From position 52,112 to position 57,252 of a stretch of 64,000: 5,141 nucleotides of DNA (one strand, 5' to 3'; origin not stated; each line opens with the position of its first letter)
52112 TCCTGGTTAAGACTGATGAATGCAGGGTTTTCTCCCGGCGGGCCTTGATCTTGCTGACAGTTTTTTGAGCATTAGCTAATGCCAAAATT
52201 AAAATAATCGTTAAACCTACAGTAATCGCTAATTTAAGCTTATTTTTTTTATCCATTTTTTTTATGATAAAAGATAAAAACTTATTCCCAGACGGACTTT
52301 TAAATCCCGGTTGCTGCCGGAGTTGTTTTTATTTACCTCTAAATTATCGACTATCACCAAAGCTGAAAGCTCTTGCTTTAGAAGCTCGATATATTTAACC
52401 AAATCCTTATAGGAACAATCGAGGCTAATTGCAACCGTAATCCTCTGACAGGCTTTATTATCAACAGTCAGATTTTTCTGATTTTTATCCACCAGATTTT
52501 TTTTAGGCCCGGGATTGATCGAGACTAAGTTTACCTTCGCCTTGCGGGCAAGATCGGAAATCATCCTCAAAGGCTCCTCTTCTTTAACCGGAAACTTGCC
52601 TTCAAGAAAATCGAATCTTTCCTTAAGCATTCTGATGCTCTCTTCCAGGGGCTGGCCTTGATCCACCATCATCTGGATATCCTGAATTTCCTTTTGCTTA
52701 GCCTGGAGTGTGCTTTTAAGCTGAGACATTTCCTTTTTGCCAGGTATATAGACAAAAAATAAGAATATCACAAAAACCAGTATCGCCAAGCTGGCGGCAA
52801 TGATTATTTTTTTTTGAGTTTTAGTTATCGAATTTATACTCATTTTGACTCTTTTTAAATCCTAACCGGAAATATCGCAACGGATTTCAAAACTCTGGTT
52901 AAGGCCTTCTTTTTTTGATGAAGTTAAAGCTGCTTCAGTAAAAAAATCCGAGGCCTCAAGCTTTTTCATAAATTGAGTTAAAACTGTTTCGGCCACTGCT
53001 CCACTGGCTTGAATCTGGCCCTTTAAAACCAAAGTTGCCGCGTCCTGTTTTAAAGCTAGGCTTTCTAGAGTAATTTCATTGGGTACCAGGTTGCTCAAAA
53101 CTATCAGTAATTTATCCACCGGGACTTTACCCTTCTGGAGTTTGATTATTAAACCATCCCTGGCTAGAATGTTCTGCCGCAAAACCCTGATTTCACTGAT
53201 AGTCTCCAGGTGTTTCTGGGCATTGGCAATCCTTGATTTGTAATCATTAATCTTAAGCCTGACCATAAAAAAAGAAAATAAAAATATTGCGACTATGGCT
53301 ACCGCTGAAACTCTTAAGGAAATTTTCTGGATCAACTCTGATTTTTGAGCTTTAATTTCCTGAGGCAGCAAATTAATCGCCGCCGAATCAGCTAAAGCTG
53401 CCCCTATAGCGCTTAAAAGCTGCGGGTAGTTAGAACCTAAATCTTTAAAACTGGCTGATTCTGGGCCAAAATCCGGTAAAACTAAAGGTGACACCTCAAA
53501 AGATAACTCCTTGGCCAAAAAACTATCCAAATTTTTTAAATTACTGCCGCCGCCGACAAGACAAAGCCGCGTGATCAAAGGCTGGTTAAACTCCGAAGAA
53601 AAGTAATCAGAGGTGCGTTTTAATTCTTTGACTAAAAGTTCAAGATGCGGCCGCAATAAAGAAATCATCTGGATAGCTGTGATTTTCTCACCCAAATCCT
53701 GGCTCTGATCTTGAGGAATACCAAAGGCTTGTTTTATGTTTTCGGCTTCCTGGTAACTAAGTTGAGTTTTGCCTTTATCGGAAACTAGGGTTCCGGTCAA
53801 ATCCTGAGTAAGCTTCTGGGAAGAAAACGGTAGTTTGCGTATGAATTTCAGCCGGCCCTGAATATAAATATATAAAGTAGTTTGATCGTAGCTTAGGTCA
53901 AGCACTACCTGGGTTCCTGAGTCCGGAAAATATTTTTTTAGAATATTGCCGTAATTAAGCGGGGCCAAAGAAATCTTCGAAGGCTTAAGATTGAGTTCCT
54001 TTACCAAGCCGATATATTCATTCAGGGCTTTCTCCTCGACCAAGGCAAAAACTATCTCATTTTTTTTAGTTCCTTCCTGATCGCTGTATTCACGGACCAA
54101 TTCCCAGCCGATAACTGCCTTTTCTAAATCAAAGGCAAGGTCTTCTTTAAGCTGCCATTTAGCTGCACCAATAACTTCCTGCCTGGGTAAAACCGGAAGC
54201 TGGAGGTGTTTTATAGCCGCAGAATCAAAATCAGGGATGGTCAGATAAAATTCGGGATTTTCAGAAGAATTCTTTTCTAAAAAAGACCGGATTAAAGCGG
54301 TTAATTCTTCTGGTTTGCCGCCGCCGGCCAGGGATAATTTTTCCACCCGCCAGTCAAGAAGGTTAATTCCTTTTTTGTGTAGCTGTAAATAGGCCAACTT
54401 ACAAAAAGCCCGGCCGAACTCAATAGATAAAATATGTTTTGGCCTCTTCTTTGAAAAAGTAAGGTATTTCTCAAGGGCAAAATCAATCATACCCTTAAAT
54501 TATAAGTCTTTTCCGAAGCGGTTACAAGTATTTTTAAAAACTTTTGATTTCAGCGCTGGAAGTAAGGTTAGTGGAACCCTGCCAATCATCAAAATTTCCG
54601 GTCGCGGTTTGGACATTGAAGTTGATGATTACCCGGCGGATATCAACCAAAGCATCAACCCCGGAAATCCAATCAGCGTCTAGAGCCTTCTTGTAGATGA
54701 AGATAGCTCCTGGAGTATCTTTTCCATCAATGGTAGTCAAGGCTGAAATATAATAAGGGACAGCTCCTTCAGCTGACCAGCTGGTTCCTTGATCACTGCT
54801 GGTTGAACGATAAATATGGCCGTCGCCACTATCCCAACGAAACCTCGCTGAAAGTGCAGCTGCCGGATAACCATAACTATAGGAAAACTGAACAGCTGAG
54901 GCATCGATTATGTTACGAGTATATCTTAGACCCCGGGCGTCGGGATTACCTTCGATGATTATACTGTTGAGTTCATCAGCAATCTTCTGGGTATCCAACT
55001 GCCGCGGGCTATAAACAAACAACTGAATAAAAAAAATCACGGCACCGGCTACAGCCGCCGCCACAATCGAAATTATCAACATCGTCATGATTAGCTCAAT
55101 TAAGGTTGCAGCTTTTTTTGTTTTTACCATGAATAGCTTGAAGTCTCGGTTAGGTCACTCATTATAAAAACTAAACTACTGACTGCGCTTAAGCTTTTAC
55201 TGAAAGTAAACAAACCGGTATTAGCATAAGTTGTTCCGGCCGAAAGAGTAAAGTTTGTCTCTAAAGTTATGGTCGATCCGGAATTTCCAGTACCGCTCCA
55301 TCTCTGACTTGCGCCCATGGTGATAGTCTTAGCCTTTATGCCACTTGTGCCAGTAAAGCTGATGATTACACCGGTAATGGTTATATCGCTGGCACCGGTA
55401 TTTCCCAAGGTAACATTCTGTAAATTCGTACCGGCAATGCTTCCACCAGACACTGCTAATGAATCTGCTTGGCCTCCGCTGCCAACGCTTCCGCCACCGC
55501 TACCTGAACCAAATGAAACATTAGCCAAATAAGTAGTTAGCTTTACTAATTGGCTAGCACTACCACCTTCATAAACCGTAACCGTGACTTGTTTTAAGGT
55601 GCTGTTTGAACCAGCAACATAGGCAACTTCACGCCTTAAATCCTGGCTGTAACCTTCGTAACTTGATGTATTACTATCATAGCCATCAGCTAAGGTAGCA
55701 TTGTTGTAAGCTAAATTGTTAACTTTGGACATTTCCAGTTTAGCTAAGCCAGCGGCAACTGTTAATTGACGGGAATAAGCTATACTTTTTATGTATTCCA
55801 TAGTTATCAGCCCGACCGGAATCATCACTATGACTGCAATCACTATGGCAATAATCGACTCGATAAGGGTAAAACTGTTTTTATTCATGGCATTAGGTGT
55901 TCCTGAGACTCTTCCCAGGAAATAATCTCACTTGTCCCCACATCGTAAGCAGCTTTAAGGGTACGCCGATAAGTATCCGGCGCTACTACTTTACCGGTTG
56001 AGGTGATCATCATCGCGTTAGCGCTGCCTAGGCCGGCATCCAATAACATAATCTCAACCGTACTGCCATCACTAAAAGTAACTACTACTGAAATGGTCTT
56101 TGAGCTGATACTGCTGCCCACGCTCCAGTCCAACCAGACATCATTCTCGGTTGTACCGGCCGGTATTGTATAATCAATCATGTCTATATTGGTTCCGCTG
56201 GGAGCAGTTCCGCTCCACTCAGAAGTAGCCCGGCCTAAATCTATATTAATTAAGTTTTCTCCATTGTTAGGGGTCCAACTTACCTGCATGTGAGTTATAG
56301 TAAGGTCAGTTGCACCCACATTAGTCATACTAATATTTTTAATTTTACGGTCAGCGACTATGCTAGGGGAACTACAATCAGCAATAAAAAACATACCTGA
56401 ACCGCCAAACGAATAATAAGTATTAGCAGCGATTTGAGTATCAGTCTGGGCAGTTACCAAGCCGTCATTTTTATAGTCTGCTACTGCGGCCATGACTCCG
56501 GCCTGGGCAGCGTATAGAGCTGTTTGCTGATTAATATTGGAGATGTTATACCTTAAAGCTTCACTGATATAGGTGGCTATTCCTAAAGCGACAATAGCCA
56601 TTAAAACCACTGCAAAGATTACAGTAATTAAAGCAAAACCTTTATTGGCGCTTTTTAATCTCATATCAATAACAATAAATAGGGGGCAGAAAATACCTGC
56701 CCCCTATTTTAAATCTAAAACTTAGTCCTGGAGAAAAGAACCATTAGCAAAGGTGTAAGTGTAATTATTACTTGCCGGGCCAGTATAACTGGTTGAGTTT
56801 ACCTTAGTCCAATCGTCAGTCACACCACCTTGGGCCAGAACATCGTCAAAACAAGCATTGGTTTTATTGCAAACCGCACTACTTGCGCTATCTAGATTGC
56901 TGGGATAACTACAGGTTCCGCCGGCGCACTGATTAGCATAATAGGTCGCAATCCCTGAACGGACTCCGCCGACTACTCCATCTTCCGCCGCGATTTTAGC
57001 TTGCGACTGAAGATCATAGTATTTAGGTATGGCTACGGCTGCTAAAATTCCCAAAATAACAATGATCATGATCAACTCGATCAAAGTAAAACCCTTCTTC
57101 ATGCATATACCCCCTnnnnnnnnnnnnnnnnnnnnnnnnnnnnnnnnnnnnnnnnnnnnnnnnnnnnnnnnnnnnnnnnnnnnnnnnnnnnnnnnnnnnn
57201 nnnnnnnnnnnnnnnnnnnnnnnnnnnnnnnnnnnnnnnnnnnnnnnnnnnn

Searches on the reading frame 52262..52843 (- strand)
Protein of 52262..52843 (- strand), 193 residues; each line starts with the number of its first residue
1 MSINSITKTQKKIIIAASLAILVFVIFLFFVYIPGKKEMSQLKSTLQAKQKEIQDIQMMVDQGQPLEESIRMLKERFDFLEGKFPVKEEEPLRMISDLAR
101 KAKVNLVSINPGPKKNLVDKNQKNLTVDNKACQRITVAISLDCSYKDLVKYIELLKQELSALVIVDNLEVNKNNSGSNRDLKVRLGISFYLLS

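Call 52: search_protein_families(library=pfam, proteins=[window:52262-52843:-], max_evalue=0.001)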
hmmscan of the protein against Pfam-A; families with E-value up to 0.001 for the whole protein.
window:52262-52843:- (193 aa): 3 families
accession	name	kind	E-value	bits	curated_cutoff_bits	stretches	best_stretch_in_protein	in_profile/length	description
PF10741.14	T2SSM_b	-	3.9e-07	30.4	21.7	1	119-190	47-110/111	Type II secretion system (T2SS), protein M subtype b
PF04350.18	PilO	-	0.00046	20.8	22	0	41-190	3-141/145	Pilus assembly protein, PilO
PF24151.2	ArlX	-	0.00074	19.5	28.7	0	13-80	4-72/229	ArlX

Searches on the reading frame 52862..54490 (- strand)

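Call 52: search_protein_families(library=pfam, proteins=[window:52862-54490:-], max_evalue=0.001)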
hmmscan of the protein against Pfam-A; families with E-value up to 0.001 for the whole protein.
window:52862-54490:- (542 aa): 3 families
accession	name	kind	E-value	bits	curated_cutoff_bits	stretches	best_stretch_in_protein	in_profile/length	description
PF11104.14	PilM_2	-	2.3e-13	50.2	27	1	61-366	45-337/340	Type IV pilus assembly protein PilM;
PF05137.18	PilN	-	6.7e-07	29.7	22.8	1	464-539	5-77/78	Fimbrial assembly protein (PilN)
PF14450.12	FtsA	-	4.8e-06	27.4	31.8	1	196-333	2-107/127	Cell division protein FtsA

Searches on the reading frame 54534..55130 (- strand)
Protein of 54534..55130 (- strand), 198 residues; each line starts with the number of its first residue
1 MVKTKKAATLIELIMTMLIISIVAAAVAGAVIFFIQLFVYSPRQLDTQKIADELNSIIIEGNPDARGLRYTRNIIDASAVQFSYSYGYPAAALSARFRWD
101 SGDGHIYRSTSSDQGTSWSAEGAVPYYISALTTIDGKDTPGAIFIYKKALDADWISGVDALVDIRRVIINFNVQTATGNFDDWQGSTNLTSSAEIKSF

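Call 52: search_protein_families(library=pfam, proteins=[window:54534-55130:-], max_evalue=0.001)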
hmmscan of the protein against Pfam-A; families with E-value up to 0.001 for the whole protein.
window:54534-55130:- (198 aa): 1 family
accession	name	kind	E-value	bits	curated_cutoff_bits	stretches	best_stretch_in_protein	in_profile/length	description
PF07963.17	N_methyl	-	0.00021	21.2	21.2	1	6-27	5-26/27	Prokaryotic N-terminal methylation motif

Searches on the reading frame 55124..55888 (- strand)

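Call 52: search_protein_families(library=pfam, proteins=[window:55124-55888:-], max_evalue=0.001)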
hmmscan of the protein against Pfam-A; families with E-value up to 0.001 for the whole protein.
window:55124-55888:- (254 aa): 1 family
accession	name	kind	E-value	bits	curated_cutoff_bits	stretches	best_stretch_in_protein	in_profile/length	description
PF07963.17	N_methyl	-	0.00042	20.2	21.2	1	2-24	3-25/27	Prokaryotic N-terminal methylation motif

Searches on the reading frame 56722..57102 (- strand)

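Call 3: search_protein_families(library=pfam, proteins=[window:56722-57102:-], max_evalue=0.01)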
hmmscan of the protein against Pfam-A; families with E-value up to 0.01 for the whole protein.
window:56722-57102:- (126 aa): 1 family
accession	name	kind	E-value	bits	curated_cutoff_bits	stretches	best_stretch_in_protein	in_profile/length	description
PF07963.17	N_methyl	-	3.2e-06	26.9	21.2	1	2-25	4-27/27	Prokaryotic N-terminal methylation motif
